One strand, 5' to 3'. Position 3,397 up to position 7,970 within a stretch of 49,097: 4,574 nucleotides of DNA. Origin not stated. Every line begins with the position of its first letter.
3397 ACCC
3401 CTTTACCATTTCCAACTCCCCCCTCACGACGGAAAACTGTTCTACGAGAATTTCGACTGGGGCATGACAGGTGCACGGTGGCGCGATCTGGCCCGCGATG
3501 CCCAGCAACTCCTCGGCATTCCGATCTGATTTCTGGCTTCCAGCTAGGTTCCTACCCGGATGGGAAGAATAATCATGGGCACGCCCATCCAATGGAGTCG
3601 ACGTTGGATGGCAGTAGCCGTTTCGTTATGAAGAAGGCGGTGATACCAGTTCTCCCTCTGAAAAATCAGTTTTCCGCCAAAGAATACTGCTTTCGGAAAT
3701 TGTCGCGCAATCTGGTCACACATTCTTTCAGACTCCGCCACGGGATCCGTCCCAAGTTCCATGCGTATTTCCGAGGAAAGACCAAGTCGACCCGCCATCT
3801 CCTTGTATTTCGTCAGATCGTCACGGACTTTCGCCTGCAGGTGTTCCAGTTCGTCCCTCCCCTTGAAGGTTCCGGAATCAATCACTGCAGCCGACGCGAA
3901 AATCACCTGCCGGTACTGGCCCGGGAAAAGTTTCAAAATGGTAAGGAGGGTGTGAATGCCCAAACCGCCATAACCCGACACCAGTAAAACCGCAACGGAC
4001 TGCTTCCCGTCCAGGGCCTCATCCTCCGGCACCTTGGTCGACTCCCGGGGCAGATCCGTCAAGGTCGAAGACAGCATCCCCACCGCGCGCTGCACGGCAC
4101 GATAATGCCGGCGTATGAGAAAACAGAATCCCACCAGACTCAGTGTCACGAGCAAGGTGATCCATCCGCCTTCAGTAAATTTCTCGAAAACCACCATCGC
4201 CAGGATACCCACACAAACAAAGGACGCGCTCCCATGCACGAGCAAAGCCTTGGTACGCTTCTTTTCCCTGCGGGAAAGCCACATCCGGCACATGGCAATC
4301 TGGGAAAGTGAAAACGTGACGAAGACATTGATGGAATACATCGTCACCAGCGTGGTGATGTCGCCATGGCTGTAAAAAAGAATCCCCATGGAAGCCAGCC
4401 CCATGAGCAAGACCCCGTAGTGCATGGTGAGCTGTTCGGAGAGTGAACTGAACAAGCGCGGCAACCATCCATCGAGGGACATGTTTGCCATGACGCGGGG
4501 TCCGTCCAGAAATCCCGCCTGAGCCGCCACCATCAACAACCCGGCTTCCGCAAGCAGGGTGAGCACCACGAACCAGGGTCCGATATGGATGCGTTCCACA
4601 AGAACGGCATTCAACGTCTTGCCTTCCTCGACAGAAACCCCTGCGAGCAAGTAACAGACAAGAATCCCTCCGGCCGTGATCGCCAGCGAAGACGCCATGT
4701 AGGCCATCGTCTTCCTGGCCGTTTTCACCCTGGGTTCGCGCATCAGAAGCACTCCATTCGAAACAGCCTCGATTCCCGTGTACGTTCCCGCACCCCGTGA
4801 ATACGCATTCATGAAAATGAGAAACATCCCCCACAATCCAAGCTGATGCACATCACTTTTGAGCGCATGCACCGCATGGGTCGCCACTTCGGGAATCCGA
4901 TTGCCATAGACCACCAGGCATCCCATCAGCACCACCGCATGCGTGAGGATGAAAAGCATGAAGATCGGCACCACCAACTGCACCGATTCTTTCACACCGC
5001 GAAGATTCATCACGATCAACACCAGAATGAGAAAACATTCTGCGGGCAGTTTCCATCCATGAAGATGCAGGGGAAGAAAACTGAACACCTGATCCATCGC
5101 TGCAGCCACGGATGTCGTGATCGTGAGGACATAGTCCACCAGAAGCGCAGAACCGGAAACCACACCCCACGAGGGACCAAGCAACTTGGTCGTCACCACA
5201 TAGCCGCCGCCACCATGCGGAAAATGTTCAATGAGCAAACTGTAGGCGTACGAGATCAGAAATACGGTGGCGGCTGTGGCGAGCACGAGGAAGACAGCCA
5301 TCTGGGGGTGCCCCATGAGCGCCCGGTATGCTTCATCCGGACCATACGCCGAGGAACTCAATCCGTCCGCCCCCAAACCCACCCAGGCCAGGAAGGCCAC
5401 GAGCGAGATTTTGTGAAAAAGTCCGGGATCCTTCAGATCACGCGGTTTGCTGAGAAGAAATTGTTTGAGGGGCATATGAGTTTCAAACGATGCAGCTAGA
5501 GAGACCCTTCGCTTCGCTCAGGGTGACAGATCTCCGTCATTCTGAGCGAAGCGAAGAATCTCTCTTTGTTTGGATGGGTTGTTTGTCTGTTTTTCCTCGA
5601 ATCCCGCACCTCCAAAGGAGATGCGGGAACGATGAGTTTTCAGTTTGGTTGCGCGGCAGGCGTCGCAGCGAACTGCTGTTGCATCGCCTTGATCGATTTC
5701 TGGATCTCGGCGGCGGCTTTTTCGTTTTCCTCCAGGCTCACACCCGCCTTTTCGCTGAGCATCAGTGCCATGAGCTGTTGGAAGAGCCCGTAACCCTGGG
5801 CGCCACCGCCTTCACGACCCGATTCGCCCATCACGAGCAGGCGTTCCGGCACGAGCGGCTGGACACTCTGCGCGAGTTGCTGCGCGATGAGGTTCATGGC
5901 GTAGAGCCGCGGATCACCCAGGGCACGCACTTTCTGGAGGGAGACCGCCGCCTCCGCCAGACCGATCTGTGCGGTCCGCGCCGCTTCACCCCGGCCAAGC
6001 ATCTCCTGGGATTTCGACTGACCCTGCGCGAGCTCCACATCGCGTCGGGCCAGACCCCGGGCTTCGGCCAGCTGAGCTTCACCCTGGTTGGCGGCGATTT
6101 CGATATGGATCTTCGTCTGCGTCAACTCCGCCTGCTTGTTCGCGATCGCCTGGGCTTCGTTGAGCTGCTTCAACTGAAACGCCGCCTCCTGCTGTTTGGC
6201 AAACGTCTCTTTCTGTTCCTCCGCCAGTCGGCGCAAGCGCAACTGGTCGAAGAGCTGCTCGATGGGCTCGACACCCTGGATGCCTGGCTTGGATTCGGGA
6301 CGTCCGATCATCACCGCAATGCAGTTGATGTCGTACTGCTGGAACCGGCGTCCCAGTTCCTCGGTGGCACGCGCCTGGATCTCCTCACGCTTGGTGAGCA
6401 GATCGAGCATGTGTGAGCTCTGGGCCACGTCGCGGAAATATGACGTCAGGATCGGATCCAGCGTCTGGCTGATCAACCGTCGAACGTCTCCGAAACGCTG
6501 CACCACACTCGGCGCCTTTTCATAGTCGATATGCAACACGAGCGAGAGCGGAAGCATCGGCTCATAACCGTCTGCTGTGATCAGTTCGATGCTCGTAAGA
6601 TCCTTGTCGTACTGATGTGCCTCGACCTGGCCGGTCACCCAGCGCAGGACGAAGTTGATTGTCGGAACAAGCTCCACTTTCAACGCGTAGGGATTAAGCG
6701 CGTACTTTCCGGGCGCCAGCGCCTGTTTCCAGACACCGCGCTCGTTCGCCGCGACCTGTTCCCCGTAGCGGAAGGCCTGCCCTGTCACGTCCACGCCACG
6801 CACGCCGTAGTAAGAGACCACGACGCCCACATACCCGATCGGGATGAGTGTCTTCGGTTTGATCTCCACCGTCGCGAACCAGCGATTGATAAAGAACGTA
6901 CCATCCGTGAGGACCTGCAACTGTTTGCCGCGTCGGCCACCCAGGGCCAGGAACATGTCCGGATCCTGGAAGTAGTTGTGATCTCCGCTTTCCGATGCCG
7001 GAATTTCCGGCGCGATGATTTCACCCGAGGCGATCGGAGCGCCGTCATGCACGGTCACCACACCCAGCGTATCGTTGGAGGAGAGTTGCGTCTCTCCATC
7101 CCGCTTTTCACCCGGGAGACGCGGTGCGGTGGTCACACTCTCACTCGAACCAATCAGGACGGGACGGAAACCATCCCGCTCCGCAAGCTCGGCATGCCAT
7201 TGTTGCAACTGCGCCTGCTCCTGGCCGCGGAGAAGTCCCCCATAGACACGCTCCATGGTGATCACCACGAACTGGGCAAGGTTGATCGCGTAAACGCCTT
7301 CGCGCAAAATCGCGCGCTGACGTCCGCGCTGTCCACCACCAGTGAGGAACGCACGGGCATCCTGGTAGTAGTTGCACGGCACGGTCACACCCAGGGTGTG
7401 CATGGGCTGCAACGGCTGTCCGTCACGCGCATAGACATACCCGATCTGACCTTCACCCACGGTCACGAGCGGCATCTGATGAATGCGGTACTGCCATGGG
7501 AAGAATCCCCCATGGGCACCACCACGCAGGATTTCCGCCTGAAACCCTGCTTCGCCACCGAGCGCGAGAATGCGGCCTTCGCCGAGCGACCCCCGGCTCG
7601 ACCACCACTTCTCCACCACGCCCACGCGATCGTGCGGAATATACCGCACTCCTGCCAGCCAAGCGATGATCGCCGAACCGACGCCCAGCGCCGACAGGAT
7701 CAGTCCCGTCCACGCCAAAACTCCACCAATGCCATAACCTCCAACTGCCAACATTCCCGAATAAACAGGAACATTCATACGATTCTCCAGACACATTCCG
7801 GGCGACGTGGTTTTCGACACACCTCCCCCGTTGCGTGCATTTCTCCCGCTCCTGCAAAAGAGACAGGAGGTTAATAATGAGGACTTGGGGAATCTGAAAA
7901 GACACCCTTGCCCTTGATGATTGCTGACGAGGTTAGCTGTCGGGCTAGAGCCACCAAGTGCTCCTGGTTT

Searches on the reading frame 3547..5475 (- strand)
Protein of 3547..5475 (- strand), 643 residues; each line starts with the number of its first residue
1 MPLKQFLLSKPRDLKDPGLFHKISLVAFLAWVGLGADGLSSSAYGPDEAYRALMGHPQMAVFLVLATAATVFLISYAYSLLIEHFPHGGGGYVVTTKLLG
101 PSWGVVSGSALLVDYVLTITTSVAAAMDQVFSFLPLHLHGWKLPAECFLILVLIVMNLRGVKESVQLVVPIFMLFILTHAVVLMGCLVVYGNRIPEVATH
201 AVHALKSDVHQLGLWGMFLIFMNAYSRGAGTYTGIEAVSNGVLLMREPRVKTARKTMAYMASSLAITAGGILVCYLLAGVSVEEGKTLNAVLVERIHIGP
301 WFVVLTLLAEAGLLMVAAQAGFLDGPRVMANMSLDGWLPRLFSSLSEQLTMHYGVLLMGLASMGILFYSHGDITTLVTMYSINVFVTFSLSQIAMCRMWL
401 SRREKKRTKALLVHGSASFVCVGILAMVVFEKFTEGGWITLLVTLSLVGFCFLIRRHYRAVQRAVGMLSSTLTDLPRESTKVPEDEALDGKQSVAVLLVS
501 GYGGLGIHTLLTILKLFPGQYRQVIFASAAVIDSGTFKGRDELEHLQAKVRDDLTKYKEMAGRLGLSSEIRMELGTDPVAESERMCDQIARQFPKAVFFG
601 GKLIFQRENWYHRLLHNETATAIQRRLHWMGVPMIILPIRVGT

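Call 79: search_protein_families(library=pfam, proteins=[window:3547-5475:-], max_evalue=0.0001)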
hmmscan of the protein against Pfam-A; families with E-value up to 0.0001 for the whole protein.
window:3547-5475:- (643 aa): 2 families
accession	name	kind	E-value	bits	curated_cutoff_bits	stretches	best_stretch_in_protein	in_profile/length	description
PF13520.12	AA_permease_2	-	6.2e-24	85.1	27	1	53-430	24-405/427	Amino acid permease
PF00324.27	AA_permease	-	9.3e-06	25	24.6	1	60-428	31-411/470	Amino acid permease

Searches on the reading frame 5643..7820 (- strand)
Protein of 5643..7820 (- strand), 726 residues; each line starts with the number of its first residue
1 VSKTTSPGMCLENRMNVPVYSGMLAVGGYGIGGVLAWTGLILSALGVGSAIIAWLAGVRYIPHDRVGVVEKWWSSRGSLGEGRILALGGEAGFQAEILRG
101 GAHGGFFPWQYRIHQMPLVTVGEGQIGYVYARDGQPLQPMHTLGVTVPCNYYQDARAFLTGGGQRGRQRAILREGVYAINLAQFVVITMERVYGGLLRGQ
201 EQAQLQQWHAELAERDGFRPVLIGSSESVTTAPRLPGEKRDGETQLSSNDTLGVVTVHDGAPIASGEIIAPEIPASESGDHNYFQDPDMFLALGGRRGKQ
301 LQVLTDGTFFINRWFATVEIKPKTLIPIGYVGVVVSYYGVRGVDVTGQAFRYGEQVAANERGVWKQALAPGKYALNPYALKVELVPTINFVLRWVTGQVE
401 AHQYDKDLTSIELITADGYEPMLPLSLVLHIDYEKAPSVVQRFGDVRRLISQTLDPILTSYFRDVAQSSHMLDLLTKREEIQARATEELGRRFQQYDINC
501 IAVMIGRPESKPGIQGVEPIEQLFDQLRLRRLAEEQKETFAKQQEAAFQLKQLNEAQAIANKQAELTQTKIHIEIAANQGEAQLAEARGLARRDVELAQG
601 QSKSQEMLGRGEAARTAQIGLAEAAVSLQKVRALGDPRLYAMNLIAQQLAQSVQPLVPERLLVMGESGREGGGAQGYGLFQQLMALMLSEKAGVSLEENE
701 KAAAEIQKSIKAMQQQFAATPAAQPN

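Call 79: search_protein_families(library=pfam, proteins=[window:5643-7820:-], max_evalue=0.0001)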
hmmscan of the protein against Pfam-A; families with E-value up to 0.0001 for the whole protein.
window:5643-7820:- (726 aa): 1 family
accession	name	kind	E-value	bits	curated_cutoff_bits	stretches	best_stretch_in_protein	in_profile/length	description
PF01145.31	Band_7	-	1.1e-12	48.9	23.6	1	351-520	19-155/176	SPFH domain / Band 7 family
